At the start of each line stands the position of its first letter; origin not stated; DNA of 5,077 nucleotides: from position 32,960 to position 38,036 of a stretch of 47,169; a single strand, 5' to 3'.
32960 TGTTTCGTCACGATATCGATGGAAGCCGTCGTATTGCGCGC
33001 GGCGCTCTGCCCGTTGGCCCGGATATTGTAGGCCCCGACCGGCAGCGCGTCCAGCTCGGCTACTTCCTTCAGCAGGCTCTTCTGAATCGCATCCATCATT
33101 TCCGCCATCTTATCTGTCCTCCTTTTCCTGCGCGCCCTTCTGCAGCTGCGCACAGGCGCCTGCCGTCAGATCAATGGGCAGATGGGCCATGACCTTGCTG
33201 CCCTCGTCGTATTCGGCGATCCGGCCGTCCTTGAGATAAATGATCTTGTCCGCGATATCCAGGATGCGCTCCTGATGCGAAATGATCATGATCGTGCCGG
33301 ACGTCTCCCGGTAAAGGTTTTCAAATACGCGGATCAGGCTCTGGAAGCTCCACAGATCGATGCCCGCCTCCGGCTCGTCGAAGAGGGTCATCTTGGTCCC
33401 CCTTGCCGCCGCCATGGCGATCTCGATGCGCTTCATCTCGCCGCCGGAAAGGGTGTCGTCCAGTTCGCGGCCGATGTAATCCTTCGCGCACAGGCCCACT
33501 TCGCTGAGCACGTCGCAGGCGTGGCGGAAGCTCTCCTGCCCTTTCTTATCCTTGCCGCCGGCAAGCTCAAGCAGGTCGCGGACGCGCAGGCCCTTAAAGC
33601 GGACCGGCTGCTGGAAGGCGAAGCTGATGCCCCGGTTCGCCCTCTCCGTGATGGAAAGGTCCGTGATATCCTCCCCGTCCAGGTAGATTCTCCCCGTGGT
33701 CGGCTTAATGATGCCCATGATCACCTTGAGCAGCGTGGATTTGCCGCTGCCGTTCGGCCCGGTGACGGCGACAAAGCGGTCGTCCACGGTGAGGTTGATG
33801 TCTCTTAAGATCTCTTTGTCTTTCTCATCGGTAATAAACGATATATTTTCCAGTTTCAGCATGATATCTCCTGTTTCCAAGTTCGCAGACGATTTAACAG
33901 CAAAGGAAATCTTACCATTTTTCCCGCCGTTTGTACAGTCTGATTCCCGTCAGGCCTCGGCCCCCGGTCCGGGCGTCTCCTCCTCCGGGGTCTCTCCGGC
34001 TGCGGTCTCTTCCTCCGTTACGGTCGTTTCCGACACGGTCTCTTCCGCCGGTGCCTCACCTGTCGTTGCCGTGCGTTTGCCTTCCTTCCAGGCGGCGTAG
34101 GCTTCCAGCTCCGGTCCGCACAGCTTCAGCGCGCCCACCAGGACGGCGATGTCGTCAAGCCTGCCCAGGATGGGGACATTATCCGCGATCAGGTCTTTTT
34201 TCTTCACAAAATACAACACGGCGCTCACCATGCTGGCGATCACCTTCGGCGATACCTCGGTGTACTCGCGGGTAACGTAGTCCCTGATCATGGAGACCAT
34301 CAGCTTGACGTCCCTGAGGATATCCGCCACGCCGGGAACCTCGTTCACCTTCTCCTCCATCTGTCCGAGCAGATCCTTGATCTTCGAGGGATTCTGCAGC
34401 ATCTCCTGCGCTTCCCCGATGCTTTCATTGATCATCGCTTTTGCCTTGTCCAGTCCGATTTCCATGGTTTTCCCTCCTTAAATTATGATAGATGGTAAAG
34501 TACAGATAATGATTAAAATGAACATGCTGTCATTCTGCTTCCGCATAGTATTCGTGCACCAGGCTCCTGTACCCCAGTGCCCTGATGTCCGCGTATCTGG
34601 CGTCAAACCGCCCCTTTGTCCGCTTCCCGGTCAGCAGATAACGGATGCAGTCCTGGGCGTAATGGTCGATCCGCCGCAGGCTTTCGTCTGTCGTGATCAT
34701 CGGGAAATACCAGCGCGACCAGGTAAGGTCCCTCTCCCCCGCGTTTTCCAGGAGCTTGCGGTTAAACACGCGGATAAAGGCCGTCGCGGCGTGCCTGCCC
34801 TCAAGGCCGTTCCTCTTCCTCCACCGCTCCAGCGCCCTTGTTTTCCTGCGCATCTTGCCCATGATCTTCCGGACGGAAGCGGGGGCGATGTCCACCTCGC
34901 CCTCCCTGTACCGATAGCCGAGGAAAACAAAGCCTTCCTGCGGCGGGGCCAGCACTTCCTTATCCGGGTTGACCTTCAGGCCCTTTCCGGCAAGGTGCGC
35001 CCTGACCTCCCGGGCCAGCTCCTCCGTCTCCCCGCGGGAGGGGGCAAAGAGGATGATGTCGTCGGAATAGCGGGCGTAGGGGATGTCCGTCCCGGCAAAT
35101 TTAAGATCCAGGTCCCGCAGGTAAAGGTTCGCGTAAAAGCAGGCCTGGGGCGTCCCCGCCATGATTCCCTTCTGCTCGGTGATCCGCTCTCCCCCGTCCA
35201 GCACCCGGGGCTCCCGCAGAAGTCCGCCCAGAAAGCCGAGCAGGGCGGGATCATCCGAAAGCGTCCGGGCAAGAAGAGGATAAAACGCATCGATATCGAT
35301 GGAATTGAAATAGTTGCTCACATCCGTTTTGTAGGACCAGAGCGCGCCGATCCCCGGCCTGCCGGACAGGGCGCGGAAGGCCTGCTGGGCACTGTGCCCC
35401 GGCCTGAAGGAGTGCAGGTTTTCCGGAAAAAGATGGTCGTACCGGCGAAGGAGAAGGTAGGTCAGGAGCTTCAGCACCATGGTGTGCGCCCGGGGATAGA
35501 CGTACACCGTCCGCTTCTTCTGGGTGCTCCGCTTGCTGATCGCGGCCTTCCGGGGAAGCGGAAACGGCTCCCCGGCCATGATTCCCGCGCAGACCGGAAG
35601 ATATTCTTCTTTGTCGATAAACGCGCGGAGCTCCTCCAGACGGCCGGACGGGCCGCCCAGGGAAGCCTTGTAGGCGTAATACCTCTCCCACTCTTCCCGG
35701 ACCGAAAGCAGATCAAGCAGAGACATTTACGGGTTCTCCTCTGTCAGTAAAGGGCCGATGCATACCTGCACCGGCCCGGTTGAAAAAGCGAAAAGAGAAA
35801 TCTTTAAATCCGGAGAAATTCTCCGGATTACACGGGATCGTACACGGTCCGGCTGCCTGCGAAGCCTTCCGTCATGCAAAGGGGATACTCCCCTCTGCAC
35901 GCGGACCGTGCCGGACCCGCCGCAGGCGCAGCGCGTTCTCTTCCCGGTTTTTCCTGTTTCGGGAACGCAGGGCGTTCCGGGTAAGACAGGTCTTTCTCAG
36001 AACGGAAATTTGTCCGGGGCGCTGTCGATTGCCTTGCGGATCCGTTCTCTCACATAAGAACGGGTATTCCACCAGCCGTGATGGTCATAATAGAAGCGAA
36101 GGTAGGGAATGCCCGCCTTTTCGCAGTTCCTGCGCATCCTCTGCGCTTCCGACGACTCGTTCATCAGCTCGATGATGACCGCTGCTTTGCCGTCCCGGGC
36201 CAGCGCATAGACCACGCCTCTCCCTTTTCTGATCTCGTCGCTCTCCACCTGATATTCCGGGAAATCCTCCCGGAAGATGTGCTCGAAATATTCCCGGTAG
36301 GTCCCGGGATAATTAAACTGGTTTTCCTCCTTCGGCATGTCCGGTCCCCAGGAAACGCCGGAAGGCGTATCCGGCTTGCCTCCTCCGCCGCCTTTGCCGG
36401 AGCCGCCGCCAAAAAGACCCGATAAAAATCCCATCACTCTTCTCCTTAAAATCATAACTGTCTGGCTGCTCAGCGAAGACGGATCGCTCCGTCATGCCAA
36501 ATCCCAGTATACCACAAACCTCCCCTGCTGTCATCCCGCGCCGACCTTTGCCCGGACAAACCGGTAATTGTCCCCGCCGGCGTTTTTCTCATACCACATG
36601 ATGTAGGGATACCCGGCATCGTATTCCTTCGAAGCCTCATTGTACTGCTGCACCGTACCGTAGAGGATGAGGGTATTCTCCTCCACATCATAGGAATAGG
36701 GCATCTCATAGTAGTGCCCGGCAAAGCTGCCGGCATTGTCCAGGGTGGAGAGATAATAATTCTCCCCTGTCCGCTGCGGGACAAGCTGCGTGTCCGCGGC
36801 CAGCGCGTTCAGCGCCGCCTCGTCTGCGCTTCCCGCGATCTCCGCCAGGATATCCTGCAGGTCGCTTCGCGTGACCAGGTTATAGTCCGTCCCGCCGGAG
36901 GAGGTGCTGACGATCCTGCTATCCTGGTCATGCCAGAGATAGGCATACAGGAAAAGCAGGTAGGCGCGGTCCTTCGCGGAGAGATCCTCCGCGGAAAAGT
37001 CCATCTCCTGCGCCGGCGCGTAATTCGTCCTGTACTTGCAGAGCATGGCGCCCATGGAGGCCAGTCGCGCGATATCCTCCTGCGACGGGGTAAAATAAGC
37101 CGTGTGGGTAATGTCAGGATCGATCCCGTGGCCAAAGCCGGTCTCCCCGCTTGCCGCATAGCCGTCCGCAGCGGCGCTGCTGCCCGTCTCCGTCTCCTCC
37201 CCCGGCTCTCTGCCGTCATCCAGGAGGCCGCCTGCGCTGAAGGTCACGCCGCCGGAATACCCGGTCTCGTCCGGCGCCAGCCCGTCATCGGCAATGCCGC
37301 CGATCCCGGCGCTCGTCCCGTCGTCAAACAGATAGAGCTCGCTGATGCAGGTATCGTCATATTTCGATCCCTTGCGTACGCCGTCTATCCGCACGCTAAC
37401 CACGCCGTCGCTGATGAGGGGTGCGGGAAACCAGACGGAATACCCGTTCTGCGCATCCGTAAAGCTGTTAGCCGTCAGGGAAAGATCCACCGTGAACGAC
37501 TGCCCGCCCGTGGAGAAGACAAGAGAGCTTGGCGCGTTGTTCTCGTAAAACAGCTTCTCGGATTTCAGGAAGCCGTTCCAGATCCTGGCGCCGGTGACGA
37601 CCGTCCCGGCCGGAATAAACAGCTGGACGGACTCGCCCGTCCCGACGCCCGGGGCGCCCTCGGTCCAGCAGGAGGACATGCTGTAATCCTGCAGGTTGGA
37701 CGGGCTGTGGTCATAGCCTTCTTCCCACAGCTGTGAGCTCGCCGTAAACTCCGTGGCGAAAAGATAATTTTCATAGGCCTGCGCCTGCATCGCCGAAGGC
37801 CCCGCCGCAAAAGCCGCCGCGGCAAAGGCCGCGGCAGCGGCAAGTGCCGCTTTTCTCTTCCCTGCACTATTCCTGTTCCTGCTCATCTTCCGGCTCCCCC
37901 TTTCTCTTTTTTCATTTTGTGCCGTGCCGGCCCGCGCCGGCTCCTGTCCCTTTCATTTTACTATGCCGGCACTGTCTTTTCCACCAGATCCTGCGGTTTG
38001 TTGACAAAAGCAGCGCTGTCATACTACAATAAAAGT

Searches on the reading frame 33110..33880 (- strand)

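Call 9: search_protein_families(library=pfam, proteins=[window:33110-33880:-], max_evalue=0.01)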
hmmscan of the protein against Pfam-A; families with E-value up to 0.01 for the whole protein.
window:33110-33880:- (256 aa): 13 families
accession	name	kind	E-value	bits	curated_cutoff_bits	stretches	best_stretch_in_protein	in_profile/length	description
PF00005.33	ABC_tran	-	5.4e-28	98.7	25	1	26-171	2-136/137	ABC transporter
PF13304.12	AAA_21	-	3.5e-11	44.2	27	2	36-65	1-36/304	AAA domain, putative AbiEii toxin, Type IV TA system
PF02463.25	SMC_N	-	2.1e-09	37.6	40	1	26-54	16-44/220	RecF/RecN/SMC N terminal domain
PF13555.12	AAA_29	-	3.9e-05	23.8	27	1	31-62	20-50/61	P-loop containing region of AAA domain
PF13476.12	AAA_23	-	8.7e-05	23.7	27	1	9-54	3-39/201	AAA domain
PF00437.27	T2SSE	-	9.1e-05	21.7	24.9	1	17-66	127-174/370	Type II/IV secretion system protein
PF09818.15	ABC_ATPase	-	0.00046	19.7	23.2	0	180-230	209-260/283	P-loop domain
PF13245.12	AAA_19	-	0.00074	20.1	25.1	1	29-88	6-60/134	AAA domain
PF03193.22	RsgA_GTPase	-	0.00093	19.5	30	1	14-65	86-137/174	RsgA GTPase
PF13175.12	AAA_15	-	0.00095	19.3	32.1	1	25-61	14-50/374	AAA ATPase domain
PF13173.12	AAA_14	-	0.0033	17.9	27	1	34-80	2-48/129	AAA domain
PF05729.18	NACHT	-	0.0074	16.6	26.7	0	35-56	1-22/167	NACHT domain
PF13604.12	AAA_30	-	0.008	16.4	27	0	30-61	14-45/191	AAA domain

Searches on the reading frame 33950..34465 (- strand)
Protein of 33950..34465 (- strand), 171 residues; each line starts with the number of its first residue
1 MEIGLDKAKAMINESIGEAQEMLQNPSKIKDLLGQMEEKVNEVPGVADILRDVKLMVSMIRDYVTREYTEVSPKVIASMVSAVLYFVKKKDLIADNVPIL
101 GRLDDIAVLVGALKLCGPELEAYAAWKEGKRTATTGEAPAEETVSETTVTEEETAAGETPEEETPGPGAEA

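Call 9: search_protein_families(library=pfam, proteins=[window:33950-34465:-], max_evalue=0.01)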
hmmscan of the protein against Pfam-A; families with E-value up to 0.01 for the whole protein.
window:33950-34465:- (171 aa): 1 family
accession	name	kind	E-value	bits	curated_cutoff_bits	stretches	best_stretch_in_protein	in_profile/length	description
PF06803.17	DUF1232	-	8.8e-08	32.2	23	1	76-110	2-36/37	Protein of unknown function (DUF1232)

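Call 16: search_protein_families(library=padloc, proteins=[window:33950-34465:-], max_evalue=0.01)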
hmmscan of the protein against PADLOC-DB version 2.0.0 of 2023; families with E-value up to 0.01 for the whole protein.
window:33950-34465:- (171 aa): 0 families

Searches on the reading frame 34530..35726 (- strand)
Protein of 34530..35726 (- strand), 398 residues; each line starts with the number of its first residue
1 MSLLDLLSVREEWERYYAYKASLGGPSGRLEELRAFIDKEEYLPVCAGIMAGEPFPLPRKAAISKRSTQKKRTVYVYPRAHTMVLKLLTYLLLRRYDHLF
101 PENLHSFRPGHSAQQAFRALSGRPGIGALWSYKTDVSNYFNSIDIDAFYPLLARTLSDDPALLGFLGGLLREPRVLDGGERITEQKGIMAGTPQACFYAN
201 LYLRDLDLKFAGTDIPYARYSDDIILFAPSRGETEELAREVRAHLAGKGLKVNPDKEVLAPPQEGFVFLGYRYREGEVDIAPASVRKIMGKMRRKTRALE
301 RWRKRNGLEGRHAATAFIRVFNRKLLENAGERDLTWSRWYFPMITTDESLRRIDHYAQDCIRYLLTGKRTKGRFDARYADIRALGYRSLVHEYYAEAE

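Call 9: search_protein_families(library=pfam, proteins=[window:34530-35726:-], max_evalue=0.01)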
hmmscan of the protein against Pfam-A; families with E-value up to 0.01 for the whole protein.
window:34530-35726:- (398 aa): 1 family
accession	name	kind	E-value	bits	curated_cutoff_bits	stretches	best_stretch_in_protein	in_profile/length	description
PF00078.32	RVT_1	-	5.8e-17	62.5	29.6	1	63-272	1-204/205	Reverse transcriptase (RNA-dependent DNA polymerase)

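Call 16: search_protein_families(library=padloc, proteins=[window:34530-35726:-], max_evalue=0.01)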
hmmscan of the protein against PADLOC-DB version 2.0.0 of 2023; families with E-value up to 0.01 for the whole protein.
window:34530-35726:- (398 aa): 65 families (the best 25 are shown)
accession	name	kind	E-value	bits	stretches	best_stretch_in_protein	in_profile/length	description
PDLC03764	RT_UG26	-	1.8e-161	535.4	1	1-396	1-395/398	DRT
PDLC01136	RT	-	9.2e-29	98.7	1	56-273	56-258/263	RT (reverse transcriptase)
PDLC03779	RT_UG4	-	1.6e-28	97.7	1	68-299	58-284/307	DRT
PDLC03765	RT_UG27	-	3e-26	90.3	1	33-372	32-361/420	DRT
PDLC03754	RT_UG17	-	4.1e-25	86.5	1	130-364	129-354/429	DRT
PDLC02063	Cas1_IIIb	-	1.3e-24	84.7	1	54-318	60-275/617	-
PDLC03768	Drt3a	-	3.3e-17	61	1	128-312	134-309/411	DRT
PDLC03766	Drt9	-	6.9e-17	59.4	1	58-293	88-324/488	DRT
PDLC03759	RT_UG21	-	4.7e-16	56.6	1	130-256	143-261/503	DRT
PDLC03773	RT_UG34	-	3e-15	54.1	1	133-260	154-287/512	DRT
PDLC03757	Drt2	-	1.6e-14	51.8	1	183-307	283-416/502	DRT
PDLC03756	RT_UG19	-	8.2e-13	46.3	1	129-256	147-271/562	DRT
PDLC03755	RT_UG18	-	9.6e-13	46.3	1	133-277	123-265/295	DRT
PDLC03774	RT_UG35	-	3.3e-12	43.5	1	133-256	463-582/938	DRT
PDLC03761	RT_UG23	-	9.2e-12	42.2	1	133-262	142-264/489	DRT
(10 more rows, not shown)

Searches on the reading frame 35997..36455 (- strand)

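Call 9: search_protein_families(library=pfam, proteins=[window:35997-36455:-], max_evalue=0.01)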
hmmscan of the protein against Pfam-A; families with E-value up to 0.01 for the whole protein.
window:35997-36455:- (152 aa): 0 families

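Call 16: search_protein_families(library=padloc, proteins=[window:35997-36455:-], max_evalue=0.01)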
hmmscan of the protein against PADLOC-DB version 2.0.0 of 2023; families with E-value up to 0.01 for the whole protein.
window:35997-36455:- (152 aa): 1 family
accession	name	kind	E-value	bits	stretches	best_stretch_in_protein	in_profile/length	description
PDLC03793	RTasCOG2852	-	8e-53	177.3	1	30-143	53-166/167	DRT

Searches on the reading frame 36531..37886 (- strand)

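Call 9: search_protein_families(library=pfam, proteins=[window:36531-37886:-], max_evalue=0.01)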
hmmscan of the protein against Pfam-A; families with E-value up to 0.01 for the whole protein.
window:36531-37886:- (451 aa): 1 family
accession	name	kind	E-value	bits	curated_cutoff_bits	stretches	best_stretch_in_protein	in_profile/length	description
PF25302.1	NADase_transloc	-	3.2e-22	79.7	27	1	44-186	7-145/146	NAD glycohydrolase translocation F5/8 type C domain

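Call 16: search_protein_families(library=padloc, proteins=[window:36531-37886:-], max_evalue=0.01)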
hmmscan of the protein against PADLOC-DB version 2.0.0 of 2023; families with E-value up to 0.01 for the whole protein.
window:36531-37886:- (451 aa): 0 families
